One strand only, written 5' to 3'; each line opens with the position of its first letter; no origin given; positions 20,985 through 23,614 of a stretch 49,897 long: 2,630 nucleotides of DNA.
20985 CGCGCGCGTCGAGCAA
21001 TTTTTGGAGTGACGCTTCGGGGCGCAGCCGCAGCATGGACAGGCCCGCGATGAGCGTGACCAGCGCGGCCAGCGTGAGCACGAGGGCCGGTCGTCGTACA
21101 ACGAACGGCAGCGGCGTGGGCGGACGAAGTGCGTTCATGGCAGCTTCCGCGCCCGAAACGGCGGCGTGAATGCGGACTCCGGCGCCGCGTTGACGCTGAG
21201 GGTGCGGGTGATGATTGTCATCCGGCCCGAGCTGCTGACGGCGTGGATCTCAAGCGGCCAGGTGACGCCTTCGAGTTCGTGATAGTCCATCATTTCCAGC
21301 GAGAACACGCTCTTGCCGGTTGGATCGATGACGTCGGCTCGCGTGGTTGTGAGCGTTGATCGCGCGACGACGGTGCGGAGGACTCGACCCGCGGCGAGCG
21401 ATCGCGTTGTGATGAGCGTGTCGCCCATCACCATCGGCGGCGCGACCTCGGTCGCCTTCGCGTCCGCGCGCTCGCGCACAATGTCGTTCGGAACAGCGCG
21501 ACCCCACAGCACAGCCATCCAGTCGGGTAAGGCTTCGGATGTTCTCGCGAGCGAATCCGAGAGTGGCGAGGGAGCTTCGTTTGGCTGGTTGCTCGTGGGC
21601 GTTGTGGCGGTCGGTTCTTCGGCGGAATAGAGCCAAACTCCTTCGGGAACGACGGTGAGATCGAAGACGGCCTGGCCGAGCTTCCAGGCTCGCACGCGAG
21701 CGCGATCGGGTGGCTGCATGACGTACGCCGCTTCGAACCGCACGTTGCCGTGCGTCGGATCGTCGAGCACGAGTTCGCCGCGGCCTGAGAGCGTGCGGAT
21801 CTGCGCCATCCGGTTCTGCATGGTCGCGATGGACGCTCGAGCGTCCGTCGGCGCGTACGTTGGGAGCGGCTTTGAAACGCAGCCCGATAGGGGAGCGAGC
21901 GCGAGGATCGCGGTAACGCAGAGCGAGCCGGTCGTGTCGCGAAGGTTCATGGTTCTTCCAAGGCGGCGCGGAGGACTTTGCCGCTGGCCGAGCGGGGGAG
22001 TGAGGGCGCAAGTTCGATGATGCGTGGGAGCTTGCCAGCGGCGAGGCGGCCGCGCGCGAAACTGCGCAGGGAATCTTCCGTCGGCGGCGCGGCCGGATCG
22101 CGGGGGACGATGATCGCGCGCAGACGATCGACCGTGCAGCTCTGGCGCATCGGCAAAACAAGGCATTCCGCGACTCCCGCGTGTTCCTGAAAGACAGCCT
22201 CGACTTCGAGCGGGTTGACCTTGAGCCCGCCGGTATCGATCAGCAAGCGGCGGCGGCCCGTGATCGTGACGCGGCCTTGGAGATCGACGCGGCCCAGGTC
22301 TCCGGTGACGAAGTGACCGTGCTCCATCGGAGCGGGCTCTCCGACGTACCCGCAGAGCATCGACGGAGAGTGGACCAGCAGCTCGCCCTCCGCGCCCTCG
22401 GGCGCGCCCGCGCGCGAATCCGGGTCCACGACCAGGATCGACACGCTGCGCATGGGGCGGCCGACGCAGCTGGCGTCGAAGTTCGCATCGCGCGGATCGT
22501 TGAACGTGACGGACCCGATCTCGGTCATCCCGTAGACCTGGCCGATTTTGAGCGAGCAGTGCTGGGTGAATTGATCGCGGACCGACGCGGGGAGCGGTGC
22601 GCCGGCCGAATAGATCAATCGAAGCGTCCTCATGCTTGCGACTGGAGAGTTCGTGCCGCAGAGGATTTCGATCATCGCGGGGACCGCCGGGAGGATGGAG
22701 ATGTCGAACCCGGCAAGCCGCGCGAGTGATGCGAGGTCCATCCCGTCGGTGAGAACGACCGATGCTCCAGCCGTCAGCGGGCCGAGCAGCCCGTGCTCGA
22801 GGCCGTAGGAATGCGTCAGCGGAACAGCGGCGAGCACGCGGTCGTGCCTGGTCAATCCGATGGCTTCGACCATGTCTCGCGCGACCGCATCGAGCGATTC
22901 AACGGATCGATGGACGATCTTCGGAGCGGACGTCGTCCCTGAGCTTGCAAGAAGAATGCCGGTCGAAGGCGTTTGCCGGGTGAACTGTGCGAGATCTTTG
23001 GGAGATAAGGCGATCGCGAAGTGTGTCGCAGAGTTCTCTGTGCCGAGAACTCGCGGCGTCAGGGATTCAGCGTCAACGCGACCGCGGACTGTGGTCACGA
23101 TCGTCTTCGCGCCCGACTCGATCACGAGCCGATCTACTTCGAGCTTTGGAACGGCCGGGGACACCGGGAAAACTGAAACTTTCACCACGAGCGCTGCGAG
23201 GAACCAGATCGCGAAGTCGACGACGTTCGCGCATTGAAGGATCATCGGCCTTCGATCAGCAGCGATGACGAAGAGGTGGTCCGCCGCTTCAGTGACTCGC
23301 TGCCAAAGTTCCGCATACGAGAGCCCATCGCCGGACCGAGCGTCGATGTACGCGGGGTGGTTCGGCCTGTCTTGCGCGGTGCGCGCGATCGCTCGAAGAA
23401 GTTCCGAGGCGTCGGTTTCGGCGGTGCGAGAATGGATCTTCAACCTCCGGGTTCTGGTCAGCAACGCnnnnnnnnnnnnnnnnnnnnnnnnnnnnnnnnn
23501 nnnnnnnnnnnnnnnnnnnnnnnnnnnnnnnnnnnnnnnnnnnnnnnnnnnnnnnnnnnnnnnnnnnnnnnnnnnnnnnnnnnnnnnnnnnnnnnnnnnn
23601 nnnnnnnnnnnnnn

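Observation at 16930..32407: Compact xanthomonadin/aryl-polyene-like lipid pigment cluster in a PVC-type genome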

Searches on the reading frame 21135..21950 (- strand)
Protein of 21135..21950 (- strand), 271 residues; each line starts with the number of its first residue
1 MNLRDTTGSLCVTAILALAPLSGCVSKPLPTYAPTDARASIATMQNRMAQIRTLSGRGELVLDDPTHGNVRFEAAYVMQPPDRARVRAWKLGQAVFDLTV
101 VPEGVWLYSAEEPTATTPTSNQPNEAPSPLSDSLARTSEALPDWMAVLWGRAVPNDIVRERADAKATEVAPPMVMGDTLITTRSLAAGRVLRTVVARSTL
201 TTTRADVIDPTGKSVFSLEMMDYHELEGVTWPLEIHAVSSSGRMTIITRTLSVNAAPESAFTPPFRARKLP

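Call 49: search_protein_families(library=pfam, alignment_id=A1, max_evalue=5)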
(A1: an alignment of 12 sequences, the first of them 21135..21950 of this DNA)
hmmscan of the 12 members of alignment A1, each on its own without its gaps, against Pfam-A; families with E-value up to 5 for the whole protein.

A. member 1, window:21135-21950:- (271 aa): 0 families

B. families by the number of members that match (of 12 scanned): 2 families
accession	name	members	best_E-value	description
PF14125.13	DUF4292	7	1.2e-05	Domain of unknown function (DUF4292)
PF17131.11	LolA_like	4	0.00017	Outer membrane lipoprotein-sorting protein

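Call 62: find_homologous_proteins(query=A1, max_evalue=0.00001)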
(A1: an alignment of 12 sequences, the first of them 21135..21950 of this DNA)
Query A1 (12 sequences) (271 aa, profile of the alignment): 72 proteins with E <= 0.00001 among 8000 candidates.
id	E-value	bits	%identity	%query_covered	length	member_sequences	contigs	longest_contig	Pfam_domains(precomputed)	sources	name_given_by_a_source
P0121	1.2e-87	311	32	94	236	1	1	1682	-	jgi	jgi:hypothetical protein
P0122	5.8e-86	306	30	97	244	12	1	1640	-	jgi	jgi:hypothetical protein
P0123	9.7e-85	302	37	95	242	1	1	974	-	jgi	-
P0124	3.0e-81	290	34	96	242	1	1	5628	-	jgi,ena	-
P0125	3.2e-80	287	53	92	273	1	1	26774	-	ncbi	-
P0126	9.4e-80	285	30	96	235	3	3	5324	-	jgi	jgi:hypothetical protein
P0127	1.3e-78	282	34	95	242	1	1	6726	-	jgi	jgi:hypothetical protein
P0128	1.3e-78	282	33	95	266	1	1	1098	-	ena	-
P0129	1.9e-78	281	34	95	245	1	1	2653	-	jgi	jgi:hypothetical protein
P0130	4.1e-78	280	32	92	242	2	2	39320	-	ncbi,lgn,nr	ncbi:MAG: hypothetical protein JWL69_4903 [Phycisphaerales bacterium]|nr:hypothetical protein [Phyci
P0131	2.5e-77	278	100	100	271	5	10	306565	-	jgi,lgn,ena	-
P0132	8.0e-77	276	32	92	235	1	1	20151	-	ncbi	-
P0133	8.8e-77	276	32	89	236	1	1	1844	-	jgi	jgi:hypothetical protein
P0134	8.9e-77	276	29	97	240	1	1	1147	-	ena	-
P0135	7.2e-76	273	30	93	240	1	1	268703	-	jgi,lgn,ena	-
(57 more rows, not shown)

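Call 65: find_encoding_contigs(protein=P0131, flank=3000, max_places=6)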
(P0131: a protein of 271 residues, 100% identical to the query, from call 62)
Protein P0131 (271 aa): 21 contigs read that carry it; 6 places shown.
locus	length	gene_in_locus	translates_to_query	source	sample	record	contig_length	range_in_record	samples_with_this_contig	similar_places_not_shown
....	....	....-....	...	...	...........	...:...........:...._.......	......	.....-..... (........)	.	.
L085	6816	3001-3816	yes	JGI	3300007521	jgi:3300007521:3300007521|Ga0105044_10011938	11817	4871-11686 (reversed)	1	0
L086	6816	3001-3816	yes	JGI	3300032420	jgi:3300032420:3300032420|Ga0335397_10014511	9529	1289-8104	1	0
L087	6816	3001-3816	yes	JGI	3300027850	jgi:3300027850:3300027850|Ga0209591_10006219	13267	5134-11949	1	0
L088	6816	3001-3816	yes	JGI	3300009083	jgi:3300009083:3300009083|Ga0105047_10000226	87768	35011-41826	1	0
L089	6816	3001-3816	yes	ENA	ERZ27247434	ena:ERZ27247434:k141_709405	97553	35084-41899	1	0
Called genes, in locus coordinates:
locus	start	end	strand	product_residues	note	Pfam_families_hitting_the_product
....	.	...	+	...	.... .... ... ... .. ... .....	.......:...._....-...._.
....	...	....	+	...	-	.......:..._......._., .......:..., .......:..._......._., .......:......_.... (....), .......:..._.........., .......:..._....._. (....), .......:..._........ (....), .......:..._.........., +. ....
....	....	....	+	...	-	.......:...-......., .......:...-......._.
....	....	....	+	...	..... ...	-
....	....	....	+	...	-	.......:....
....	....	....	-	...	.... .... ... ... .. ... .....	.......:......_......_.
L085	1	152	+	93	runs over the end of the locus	?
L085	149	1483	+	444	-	PF00890:FAD_binding_2, PF01266:DAO, PF01494:FAD_binding_3, PF03486:HI0933_like (weak), PF04820:Trp_halogenase, PF07992:Pyr_redox_2 (weak), PF12831:FAD_oxidored (weak), PF04820:Trp_halogenase, +2 more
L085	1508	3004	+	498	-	PF00501:AMP-binding, PF13193:AMP-binding_C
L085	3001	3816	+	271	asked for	-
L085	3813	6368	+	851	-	PF03176:MMPL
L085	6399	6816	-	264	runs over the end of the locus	PF00535:Glycos_transf_2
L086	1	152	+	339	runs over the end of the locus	PF21168:FkbO_Hyg5-like_N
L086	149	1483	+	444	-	PF00890:FAD_binding_2, PF01266:DAO, PF01494:FAD_binding_3, PF03486:HI0933_like (weak), PF04820:Trp_halogenase, PF07992:Pyr_redox_2 (weak), PF12831:FAD_oxidored (weak), PF04820:Trp_halogenase, +2 more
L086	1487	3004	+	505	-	PF00501:AMP-binding, PF13193:AMP-binding_C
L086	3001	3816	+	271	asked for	-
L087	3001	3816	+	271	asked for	-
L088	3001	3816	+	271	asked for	-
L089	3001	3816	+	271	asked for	-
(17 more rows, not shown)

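Call 68: predict_structure(alignment_id=A2)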
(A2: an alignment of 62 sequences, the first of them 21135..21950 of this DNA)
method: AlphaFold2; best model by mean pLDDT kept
length: 271 residues; sequences in the alignment: 62
mean_pLDDT: 86.5   pTM: 0.80
mean pLDDT of the five models: 86.5, 86.0, 84.5, 83.4, 83.3
residues with pLDDT >= 90: 174; 70-90: 58; 50-70: 32; < 50: 7
segments of 3 or more residues with pLDDT < 50: 1-3
pLDDT, mean of each block of 10 residues (from residue 1): 57 78 83 96 94 97 93 96 95 93 93 62 70 80 83 55 67 95 90 96 95 95 95 95 95 97 94 84
secondary structure, 60 per line:
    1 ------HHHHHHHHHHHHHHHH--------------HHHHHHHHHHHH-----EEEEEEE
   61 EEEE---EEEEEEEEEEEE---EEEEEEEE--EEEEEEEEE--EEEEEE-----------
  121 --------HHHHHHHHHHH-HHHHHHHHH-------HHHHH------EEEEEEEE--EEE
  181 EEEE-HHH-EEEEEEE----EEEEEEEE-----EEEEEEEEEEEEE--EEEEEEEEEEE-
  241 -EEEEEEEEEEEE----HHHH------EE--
elements in order: H7-22 H37-48 E54-64 E68-79 E83-90 E93-101 E104-109 H129-139 H141-149 H157-161 E168-175 E178-184 E190-196 E201-208 E214-226 E229-239 E242-253 H258-261

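Call 72: fold_search(model_id=the predicted structure, library=pdb)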
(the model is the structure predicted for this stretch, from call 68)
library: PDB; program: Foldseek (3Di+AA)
matches with E <= 10: 1189; with E <= 0.001: 66
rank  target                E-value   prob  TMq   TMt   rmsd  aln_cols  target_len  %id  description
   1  3buu_A                2.3e-09  1.00  0.52  0.61   6.9       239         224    8  Crystal structure of LolA superfamily protein NE2245 from Nitrosomonas europaea (released 2008-01-22)
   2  3buu_B                3.0e-09  1.00  0.52  0.62   6.2       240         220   10  Crystal structure of LolA superfamily protein NE2245 from Nitrosomonas europaea (released 2008-01-22)
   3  9tp6_A                1.6e-08  1.00  0.50  0.56   7.6       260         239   12  Structure of LolA3 from Porphyromonas gingivalis (released 2026-02-18)
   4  9rlg_L                3.0e-08  1.00  0.46  0.64  10.4       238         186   12  LolCDE complex with LolB lipoprotein (released 2026-01-21)
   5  9tpm                  3.2e-08  1.00  0.59  0.67   5.5       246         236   10  Structure of LolB from Porphyromonas gingivalis (released 2026-02-18)
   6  4z48_A                3.9e-08  1.00  0.50  0.56   7.4       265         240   13  Crystal structure of a DUF1329 family protein (DESPIG_00262) from Desulfovibrio piger ATCC 29098 at 1.75 A resolution (released 2015-04-22)
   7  9tp6_B                5.1e-08  1.00  0.52  0.58   6.8       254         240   11  Structure of LolA3 from Porphyromonas gingivalis (released 2026-02-18)
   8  3bk5                  8.3e-08  1.00  0.50  0.56   8.5       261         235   10  Crystal structure of putative outer membrane lipoprotein-sorting protein domain from Vibrio parahaemolyticus (released 2008-02-05)
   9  3wjt                  1.3e-07  1.00  0.44  0.64   8.9       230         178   13  Crystal structure of the L68D variant of mLolB (released 2014-03-05)
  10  8cm1                  2.2e-07  1.00  0.40  0.58   9.2       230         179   14  Lol B - Localization of lipoprotein B from Vibrio cholera (released 2023-06-21)
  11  2w7q_A                2.2e-07  1.00  0.37  0.48  12.0       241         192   14  Structure of Pseudomonas aeruginosa LolA (released 2009-12-29)
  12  2w7q_B                4.1e-07  1.00  0.36  0.49   7.2       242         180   14  Structure of Pseudomonas aeruginosa LolA (released 2009-12-29)
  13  3wjv                  4.4e-07  1.00  0.46  0.68   6.8       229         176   12  Crystal structure of the L68E variant of mLolB (released 2014-03-05)
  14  4ki3_D                4.6e-07  1.00  0.35  0.48  10.6       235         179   14  1.70 Angstrom resolution crystal structure of outer-membrane lipoprotein carrier protein (lolA) from Yersinia pestis C (released 2013-05-15)
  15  1iwm_A                6.3e-07  1.00  0.45  0.65   6.9       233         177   13  Crystal Structure of the Outer Membrane Lipoprotein Receptor, LolB (released 2003-07-15)
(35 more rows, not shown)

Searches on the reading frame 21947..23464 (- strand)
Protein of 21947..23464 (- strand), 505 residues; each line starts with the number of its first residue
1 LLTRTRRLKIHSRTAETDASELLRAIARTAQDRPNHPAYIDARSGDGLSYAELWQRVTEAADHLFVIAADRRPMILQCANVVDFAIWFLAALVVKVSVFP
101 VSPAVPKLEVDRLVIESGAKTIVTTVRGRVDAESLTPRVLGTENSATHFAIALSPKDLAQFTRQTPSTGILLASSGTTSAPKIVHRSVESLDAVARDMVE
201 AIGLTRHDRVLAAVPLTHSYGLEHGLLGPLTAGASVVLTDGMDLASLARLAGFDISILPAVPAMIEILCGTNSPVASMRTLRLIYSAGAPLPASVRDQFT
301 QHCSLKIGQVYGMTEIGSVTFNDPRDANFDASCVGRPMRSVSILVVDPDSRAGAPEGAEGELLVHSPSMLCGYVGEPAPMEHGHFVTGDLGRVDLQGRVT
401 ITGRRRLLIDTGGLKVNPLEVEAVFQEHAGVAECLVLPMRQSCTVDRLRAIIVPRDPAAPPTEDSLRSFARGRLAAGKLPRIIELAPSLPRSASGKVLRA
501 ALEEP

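Call 3: search_protein_families(library=pfam, proteins=[window:21947-23464:-], max_evalue=0.01)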
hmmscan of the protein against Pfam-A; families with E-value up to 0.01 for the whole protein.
window:21947-23464:- (505 aa): 2 families
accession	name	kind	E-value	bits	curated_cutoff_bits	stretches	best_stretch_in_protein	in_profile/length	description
PF00501.34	AMP-binding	-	3.9e-51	174.5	29.9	1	27-373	2-383/384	AMP-binding enzyme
PF13193.12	AMP-binding_C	-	3.9e-11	44.1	24.5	1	420-496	1-76/76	AMP-binding enzyme C-terminal domain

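Call 5: search_protein_families(library=ncbifam, proteins=[window:21947-23464:-], max_evalue=0.001)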
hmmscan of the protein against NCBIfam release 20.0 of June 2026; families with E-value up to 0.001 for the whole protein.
window:21947-23464:- (505 aa): 105 families (the best 25 are shown)
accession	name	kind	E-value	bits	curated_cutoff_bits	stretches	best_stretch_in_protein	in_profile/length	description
NF006181.0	PRK08314.1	subfamily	4e-60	203.6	705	2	164-504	202-552/563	long-chain-fatty-acid--CoA ligase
NF004511.1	PRK05852.1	equivalog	1.1e-59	202.5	650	1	26-504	5-502/505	FadD7 family fatty acid--CoA ligase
NF004837.0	PRK06187.1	subfamily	1.5e-59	201.7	476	1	144-504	148-520/531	long-chain-fatty-acid--CoA ligase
NF005858.0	PRK07787.1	subfamily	8.3e-53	179.5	575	1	44-503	23-469/471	acyl-CoA synthetase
NF005702.0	PRK07514.1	subfamily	1.7e-50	171.8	558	1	28-503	10-497/506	malonyl-CoA synthase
NF006182.0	PRK08316.1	subfamily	4.5e-49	167.3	663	1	16-502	7-513/523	fatty acyl-CoA synthetase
NF004114.0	PRK05605.1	equivalog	3.8e-47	160.9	766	1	160-503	215-566/575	long-chain-fatty-acid--CoA ligase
NF005307.0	PRK06839.1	equivalog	7.6e-45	153.5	748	1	34-503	16-490/496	o-succinylbenzoate--CoA ligase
NF004758.0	PRK06087.1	equivalog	1.1e-44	152.8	736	1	168-503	190-532/548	medium-chain fatty-acid--CoA ligase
NF005801.1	PRK07656.1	equivalog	2.1e-44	152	657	1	25-502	6-499/500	FadD3 family acyl-CoA ligase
TIGR02262.1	benz_CoA_lig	subfamily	2.8e-43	148.4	375.25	1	30-503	15-506/508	benzoate-CoA ligase family protein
TIGR01923.1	menE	equivalog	1e-42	146.5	330.15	1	49-502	1-442/442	o-succinylbenzoate--CoA ligase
NF002966.0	PRK03640.1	equivalog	1.7e-42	145.7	556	1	28-503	10-477/483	o-succinylbenzoate--CoA ligase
NF052269.1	Staph_lig_FadD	equivalog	6.8e-42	143.4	650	1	30-502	10-489/499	long-chain-fatty-acid--CoA ligase FadD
NF006572.0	PRK09088.1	equivalog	7.1e-42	143.7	696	1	26-503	7-484/491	acyl-CoA synthetase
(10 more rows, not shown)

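Call 51: search_solved_structures(query=window:21947-23464:-, max_evalue=1e-30)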
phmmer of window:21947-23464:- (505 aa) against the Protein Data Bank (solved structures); distinct sequences matched with E-value up to 1e-30: 12.
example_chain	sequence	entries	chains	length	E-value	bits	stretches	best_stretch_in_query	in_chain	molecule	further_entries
6qjz_A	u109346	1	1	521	4.3e-43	151.3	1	20-502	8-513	oxalyl CoA-synthetase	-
5ie0_A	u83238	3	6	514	6.2e-41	144.2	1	42-501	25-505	Oxalate--CoA ligase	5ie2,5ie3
4gxq_A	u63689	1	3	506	4.6e-36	128.2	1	34-504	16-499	Malonyl CoA synthetase, Benzoate-CoA ligase Chimeric protein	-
4fuq_A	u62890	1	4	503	1.4e-35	126.6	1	34-504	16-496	Malonyl CoA synthetase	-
4fut_A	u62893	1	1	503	9.6e-35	123.8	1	34-504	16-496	Malonyl CoA synthetase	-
4gxr_A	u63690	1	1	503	1.3e-34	123.4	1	34-504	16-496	Malonyl CoA synthetase, Benzoate-CoA ligase Chimeric protein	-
5u95_A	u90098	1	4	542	2.3e-33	119.3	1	56-502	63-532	4-coumarate--CoA ligase 2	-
5bsw_A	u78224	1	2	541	2.9e-33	118.9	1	56-502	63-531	4-coumarate--CoA ligase 2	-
5bsm_A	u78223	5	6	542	3.9e-33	118.5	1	56-502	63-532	4-coumarate--CoA ligase 2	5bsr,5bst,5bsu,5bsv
3a9u_A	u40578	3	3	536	9e-33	117.3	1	32-504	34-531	4-coumarate--CoA ligase | 4-coumarate:CoA ligase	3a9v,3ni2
5wm2_A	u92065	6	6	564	3.8e-32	115.2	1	24-499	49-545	Salicylate-AMP ligase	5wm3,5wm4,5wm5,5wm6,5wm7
3nyq_A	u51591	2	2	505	3.6e-31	112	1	78-503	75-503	Malonyl-CoA Ligase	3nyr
